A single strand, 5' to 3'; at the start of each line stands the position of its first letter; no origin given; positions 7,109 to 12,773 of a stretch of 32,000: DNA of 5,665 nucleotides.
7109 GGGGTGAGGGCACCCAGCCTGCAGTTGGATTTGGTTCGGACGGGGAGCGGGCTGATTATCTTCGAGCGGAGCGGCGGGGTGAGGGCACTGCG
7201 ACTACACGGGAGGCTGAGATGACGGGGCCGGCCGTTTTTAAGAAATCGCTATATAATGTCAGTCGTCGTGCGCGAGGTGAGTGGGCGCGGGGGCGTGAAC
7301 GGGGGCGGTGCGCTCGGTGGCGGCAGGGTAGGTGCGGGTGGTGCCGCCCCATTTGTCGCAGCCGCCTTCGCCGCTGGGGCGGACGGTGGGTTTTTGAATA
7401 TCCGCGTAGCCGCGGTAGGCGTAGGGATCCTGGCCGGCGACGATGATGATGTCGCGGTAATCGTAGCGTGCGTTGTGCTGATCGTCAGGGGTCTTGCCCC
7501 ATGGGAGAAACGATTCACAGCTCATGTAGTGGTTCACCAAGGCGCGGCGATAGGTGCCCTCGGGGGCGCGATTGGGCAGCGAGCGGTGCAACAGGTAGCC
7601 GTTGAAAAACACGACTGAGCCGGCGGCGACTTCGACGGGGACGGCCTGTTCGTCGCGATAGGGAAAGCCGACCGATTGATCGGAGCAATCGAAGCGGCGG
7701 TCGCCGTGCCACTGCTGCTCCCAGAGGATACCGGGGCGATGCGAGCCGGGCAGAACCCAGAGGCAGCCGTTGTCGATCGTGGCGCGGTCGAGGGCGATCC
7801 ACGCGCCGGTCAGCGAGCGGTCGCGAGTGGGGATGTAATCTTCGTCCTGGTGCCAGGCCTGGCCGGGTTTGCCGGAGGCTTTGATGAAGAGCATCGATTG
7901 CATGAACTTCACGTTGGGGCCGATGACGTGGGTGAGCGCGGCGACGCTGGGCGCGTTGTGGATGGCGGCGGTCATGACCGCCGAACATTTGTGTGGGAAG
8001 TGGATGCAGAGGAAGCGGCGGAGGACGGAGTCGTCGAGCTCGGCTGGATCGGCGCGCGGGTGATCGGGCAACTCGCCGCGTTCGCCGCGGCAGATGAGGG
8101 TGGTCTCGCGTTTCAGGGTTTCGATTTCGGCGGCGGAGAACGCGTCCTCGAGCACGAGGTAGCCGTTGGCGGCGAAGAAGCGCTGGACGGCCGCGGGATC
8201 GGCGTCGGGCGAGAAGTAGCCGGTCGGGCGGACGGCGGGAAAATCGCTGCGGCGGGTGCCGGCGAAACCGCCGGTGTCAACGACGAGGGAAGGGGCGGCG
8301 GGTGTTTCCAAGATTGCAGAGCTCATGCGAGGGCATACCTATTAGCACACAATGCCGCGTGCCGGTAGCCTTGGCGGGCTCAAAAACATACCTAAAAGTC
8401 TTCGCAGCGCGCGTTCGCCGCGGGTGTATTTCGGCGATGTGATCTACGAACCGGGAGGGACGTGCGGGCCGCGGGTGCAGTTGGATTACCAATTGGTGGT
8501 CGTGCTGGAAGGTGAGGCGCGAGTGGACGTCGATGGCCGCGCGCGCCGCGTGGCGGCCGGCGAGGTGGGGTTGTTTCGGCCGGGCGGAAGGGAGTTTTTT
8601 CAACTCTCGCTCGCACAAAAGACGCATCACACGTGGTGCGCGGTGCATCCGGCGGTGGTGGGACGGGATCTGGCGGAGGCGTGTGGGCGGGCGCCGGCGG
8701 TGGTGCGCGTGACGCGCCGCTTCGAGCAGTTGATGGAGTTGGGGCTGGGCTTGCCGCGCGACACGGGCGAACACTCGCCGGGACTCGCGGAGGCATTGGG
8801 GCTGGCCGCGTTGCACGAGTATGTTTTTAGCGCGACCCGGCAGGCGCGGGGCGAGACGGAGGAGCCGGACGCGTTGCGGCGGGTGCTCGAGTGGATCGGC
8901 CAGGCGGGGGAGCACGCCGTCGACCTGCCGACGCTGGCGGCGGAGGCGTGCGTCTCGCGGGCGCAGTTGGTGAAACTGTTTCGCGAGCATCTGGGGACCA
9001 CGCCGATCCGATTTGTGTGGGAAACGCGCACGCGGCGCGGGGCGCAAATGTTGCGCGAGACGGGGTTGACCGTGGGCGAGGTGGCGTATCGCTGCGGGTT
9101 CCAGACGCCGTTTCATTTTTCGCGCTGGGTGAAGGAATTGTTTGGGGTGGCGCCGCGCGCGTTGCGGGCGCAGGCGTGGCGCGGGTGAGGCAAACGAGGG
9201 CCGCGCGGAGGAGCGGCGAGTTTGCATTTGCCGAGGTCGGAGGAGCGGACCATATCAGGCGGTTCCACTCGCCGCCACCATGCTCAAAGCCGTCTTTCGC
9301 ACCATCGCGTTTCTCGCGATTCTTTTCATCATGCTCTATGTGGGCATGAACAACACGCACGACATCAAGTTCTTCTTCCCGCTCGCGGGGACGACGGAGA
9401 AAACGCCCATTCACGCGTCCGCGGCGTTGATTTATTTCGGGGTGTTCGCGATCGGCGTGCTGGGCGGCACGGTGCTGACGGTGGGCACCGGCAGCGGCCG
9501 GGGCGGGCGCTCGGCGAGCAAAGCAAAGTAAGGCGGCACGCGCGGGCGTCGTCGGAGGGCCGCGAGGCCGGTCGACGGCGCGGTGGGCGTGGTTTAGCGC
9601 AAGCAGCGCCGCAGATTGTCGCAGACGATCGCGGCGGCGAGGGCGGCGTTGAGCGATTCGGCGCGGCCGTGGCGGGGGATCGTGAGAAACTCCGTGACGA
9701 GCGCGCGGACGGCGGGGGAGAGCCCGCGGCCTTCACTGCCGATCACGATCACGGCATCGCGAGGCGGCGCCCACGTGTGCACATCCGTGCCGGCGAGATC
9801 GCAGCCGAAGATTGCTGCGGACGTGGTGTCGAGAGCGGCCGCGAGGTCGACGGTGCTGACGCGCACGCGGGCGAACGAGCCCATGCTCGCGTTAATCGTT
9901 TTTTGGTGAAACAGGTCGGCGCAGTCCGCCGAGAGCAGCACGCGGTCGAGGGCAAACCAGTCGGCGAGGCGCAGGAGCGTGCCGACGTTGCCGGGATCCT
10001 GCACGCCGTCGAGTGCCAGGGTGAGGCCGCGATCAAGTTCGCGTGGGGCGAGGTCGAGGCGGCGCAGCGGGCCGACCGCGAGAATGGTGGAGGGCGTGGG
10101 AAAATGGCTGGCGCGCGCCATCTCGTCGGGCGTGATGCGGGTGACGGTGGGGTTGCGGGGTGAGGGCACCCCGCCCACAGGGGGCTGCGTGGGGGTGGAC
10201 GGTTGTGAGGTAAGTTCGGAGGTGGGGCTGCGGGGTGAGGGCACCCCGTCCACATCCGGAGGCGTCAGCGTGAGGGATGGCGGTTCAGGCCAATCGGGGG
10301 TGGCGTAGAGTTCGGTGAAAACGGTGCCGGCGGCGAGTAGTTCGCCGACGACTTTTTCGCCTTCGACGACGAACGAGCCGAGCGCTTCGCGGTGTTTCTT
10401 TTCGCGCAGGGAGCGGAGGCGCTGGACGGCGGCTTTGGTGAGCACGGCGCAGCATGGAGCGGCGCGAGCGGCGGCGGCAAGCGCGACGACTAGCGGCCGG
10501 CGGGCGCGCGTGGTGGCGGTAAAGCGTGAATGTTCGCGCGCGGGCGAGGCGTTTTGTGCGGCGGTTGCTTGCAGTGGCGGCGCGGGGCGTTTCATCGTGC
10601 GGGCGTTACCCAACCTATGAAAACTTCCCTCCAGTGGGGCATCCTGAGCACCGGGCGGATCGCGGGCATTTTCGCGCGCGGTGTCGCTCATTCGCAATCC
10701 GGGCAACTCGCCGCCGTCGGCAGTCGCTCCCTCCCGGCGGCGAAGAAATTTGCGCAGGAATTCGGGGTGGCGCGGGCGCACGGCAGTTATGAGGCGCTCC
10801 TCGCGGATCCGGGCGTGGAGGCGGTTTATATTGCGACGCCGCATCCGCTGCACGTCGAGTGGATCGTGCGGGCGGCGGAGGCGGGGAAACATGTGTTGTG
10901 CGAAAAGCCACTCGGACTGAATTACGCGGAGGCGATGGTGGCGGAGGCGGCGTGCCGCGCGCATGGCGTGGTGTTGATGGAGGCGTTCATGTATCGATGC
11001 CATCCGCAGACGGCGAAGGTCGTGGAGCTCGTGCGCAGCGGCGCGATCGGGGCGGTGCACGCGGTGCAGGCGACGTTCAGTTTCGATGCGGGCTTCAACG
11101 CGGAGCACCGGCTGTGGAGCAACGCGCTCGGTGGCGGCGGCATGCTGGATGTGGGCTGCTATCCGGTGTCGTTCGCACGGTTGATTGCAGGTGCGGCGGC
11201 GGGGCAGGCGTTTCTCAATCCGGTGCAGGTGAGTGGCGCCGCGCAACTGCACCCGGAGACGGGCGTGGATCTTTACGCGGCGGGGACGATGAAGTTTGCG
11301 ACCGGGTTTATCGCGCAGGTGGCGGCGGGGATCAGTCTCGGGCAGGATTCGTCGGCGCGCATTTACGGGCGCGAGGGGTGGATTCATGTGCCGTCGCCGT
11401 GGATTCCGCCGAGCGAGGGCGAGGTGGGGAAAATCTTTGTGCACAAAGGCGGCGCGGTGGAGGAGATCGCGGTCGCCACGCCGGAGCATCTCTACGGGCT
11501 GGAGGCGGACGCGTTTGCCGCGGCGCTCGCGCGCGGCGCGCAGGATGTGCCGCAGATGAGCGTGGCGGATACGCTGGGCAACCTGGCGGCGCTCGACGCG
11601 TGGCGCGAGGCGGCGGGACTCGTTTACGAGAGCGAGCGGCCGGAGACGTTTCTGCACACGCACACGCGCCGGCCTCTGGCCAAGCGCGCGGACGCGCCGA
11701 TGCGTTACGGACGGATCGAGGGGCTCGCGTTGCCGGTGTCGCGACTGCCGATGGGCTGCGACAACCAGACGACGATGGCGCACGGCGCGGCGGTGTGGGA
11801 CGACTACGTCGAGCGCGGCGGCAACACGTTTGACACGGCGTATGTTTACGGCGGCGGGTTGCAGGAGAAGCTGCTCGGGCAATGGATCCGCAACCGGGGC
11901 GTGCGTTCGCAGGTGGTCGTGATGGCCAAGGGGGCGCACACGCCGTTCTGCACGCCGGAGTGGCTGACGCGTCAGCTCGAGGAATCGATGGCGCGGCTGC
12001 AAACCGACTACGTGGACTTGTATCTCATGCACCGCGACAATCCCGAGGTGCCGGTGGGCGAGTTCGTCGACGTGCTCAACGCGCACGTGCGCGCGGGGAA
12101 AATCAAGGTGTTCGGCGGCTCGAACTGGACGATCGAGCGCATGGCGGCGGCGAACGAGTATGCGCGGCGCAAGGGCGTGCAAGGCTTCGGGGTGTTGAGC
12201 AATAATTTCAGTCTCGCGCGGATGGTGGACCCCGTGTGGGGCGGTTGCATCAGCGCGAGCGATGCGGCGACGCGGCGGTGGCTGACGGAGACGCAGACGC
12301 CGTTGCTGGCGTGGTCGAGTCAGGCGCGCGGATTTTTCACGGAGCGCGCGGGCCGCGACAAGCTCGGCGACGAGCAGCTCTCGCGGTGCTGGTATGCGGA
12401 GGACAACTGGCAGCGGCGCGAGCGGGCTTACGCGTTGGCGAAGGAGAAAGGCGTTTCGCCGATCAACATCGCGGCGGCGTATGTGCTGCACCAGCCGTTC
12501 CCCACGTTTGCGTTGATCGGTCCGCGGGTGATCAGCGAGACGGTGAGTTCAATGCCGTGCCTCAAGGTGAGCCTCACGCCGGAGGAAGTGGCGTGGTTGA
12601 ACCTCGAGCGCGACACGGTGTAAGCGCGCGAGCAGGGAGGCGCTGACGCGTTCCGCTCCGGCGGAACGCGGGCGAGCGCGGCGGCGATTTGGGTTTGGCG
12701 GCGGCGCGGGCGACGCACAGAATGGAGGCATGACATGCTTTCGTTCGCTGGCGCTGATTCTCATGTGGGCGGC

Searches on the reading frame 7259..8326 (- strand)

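Call 14: search_protein_families(library=pfam, proteins=[window:7259-8326:-], max_evalue=0.001)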
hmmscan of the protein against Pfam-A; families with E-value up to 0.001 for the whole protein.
window:7259-8326:- (355 aa): 1 family
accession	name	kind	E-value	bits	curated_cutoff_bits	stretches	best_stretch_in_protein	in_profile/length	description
PF05721.19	PhyH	-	3e-35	122.9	22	1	52-256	2-209/213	Phytanoyl-CoA dioxygenase (PhyH)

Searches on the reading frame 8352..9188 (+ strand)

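Call 14: search_protein_families(library=pfam, proteins=[window:8352-9188:+], max_evalue=0.001)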
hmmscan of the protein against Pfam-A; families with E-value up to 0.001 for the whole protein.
window:8352-9188:+ (278 aa): 4 families
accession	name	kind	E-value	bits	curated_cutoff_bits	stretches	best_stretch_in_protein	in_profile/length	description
PF12833.13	HTH_18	-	1.6e-20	73.6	33.6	1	195-273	1-79/80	Helix-turn-helix domain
PF00165.29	HTH_AraC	-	3.9e-11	43.2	26.6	1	237-272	7-41/42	Bacterial regulatory helix-turn-helix proteins, AraC family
PF02311.25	AraC_binding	-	4e-08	33.5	21.1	1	38-153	16-134/135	AraC-like ligand binding domain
PF07883.17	Cupin_2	-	1e-05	25.6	27.2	1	30-78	3-51/70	Cupin domain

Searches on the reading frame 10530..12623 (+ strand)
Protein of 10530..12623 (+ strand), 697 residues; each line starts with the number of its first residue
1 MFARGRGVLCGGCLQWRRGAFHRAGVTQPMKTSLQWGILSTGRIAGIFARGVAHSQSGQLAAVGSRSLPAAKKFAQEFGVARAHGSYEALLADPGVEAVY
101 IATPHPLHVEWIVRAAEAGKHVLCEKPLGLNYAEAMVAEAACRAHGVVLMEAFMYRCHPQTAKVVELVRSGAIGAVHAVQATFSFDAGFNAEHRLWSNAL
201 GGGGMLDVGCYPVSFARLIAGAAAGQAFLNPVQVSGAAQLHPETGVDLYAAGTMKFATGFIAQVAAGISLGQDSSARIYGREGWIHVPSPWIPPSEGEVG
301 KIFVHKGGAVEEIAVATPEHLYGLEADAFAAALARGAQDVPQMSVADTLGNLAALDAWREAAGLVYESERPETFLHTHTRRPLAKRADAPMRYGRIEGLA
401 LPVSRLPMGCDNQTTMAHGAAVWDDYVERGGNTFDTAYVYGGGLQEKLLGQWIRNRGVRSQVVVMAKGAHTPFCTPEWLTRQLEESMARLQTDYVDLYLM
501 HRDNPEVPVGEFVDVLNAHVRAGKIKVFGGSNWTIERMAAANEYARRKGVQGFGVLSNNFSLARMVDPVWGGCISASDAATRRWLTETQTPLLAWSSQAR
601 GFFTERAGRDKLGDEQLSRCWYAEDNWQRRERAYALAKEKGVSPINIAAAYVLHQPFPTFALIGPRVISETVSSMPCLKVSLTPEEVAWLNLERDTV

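Call 14: search_protein_families(library=pfam, proteins=[window:10530-12623:+], max_evalue=0.001)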
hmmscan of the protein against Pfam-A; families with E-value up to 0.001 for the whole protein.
window:10530-12623:+ (697 aa): 3 families
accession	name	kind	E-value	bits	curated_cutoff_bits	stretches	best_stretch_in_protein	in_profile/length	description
PF00248.27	Aldo_ket_red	-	2.3e-45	155.4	24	1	412-688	14-284/291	Aldo/keto reductase family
PF01408.29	GFO_IDH_MocA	-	3.6e-22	79.7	24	1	36-152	3-119/120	Oxidoreductase family, NAD-binding Rossmann fold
PF22725.1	GFO_IDH_MocA_C3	-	2.9e-19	69.7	27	1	162-285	2-123/124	GFO/IDH/MocA C-terminal domain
